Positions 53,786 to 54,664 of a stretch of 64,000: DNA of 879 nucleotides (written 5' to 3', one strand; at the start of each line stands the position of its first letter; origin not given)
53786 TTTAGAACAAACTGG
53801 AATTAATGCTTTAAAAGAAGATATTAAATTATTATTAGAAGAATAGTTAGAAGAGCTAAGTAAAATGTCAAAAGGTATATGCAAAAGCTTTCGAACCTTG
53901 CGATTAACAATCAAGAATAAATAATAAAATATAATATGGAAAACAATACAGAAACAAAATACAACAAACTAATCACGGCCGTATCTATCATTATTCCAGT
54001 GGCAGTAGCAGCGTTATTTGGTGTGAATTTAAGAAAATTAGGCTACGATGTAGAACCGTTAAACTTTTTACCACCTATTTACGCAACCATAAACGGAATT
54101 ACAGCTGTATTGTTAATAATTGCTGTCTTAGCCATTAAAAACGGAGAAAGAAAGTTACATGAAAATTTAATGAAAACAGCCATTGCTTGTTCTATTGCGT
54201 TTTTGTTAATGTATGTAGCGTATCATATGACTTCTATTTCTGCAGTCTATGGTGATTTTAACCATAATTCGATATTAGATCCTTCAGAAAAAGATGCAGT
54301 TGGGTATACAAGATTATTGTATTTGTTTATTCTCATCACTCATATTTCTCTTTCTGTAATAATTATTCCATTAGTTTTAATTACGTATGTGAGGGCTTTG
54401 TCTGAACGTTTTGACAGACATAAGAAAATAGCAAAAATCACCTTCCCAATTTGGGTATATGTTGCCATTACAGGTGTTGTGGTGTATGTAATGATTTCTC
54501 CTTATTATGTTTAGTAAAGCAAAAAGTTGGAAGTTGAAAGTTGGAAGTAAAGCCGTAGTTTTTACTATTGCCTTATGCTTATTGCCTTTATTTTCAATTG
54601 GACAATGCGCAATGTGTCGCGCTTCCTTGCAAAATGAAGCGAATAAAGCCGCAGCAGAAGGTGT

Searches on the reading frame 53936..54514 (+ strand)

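Call 35: search_protein_families(library=pfam, proteins=[window:53936-54514:+], max_evalue=0.001)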
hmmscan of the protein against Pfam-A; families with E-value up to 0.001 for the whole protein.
window:53936-54514:+ (192 aa): 1 family
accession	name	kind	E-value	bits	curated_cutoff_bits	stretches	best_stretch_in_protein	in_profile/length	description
PF04238.17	DUF420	-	1.1e-43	149.1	30.5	1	45-187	1-130/130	Protein of unknown function (DUF420)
